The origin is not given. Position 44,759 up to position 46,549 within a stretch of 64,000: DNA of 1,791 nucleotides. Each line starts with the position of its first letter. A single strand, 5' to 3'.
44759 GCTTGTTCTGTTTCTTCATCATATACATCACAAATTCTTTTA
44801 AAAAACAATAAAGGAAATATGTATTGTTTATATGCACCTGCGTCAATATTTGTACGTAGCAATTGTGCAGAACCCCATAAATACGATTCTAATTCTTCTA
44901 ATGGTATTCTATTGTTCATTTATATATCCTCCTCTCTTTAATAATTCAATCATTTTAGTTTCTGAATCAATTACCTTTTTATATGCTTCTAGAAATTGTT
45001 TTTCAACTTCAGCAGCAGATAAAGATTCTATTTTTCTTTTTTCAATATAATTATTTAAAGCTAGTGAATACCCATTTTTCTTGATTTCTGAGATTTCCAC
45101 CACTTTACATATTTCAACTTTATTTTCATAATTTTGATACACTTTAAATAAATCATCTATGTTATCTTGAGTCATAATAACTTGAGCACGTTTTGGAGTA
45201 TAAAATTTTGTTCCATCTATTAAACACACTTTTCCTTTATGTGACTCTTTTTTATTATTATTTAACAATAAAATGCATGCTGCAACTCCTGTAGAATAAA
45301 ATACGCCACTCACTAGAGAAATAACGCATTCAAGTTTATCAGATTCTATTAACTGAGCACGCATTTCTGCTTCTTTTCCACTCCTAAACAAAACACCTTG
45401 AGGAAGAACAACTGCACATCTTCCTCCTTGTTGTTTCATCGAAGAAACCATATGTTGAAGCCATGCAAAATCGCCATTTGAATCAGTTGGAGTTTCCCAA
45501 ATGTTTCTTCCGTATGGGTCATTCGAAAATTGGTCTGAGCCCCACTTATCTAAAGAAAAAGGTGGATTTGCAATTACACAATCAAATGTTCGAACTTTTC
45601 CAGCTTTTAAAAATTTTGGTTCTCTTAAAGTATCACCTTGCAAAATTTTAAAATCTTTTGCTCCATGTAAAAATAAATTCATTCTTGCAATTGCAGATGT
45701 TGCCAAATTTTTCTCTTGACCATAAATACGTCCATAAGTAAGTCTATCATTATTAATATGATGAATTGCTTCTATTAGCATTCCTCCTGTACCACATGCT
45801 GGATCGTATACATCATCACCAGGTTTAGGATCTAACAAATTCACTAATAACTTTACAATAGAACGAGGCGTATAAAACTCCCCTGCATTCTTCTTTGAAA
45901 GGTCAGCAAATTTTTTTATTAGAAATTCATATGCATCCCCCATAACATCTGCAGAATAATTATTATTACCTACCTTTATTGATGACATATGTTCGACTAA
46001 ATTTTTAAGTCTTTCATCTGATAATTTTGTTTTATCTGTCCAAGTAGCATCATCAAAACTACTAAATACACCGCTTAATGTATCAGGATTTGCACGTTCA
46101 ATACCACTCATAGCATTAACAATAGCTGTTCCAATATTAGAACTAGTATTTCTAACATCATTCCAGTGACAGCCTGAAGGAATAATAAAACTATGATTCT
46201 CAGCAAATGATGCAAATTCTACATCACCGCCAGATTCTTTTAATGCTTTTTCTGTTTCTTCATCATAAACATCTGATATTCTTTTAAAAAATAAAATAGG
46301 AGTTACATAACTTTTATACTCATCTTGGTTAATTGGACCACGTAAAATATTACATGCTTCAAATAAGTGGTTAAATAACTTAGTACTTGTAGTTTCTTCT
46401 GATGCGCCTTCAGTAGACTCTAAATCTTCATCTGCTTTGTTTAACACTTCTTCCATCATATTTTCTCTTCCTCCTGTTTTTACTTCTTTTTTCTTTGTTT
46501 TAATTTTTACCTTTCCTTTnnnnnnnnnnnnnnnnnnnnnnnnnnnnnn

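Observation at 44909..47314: ADP-ribosylglycohydrolase domain fused to a type I methyltransferase subunit, heading an operon with a second, unfused hsdM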

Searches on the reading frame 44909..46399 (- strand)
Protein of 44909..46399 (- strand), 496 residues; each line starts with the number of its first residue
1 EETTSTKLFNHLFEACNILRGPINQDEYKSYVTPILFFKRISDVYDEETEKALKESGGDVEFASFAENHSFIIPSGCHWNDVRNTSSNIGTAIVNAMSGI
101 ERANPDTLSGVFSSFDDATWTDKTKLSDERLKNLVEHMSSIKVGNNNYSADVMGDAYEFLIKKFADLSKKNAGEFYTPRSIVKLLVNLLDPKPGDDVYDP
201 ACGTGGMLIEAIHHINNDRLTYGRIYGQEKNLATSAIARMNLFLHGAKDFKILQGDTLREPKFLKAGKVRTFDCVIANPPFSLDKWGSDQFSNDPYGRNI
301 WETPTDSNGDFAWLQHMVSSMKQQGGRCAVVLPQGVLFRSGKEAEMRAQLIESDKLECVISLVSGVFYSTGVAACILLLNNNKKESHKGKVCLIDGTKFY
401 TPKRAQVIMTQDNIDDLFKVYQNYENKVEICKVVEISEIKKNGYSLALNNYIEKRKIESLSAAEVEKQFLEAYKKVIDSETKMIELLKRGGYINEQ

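Call 56: search_solved_structures(query=window:44909-46399:-, max_evalue=1e-20, show_alignments=2)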
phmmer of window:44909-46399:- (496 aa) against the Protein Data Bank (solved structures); distinct sequences matched with E-value up to 1e-20: 10.
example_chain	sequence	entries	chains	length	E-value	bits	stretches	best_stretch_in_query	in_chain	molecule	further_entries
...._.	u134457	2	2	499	4.1e-138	464.4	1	8-492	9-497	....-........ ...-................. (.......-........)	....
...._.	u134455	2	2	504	2.2e-121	409.3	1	7-465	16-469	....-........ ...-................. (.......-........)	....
7bst_D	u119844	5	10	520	1.1e-55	192.6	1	7-475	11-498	Type I restriction enzyme EcoR124II M protein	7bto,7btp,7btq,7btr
3lkd_A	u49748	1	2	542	3.5e-53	184.4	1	147-462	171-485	Type I restriction-modification system methyltransferase subunit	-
3khk_A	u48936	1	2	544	5.8e-42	147.4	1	87-453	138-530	Type I restriction-modification system methylation subunit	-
5ybb_A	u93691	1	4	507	2.6e-37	132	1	131-488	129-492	Type I restriction-modification system methyltransferase subunit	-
2okc_A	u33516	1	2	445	1.3e-31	113.3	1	149-383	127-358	Type I restriction enzyme StySJI M protein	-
3ufb_A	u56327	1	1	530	4.9e-30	108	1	131-487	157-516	Type I restriction-modification system methyltransferase subunit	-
2y7c_B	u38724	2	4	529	4.5e-29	104.9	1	73-382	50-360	TYPE I RESTRICTION ENZYME ECOKI M PROTEIN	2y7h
2ar0_A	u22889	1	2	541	4.8e-29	104.8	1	73-382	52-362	Type I restriction enzyme EcoKI M protein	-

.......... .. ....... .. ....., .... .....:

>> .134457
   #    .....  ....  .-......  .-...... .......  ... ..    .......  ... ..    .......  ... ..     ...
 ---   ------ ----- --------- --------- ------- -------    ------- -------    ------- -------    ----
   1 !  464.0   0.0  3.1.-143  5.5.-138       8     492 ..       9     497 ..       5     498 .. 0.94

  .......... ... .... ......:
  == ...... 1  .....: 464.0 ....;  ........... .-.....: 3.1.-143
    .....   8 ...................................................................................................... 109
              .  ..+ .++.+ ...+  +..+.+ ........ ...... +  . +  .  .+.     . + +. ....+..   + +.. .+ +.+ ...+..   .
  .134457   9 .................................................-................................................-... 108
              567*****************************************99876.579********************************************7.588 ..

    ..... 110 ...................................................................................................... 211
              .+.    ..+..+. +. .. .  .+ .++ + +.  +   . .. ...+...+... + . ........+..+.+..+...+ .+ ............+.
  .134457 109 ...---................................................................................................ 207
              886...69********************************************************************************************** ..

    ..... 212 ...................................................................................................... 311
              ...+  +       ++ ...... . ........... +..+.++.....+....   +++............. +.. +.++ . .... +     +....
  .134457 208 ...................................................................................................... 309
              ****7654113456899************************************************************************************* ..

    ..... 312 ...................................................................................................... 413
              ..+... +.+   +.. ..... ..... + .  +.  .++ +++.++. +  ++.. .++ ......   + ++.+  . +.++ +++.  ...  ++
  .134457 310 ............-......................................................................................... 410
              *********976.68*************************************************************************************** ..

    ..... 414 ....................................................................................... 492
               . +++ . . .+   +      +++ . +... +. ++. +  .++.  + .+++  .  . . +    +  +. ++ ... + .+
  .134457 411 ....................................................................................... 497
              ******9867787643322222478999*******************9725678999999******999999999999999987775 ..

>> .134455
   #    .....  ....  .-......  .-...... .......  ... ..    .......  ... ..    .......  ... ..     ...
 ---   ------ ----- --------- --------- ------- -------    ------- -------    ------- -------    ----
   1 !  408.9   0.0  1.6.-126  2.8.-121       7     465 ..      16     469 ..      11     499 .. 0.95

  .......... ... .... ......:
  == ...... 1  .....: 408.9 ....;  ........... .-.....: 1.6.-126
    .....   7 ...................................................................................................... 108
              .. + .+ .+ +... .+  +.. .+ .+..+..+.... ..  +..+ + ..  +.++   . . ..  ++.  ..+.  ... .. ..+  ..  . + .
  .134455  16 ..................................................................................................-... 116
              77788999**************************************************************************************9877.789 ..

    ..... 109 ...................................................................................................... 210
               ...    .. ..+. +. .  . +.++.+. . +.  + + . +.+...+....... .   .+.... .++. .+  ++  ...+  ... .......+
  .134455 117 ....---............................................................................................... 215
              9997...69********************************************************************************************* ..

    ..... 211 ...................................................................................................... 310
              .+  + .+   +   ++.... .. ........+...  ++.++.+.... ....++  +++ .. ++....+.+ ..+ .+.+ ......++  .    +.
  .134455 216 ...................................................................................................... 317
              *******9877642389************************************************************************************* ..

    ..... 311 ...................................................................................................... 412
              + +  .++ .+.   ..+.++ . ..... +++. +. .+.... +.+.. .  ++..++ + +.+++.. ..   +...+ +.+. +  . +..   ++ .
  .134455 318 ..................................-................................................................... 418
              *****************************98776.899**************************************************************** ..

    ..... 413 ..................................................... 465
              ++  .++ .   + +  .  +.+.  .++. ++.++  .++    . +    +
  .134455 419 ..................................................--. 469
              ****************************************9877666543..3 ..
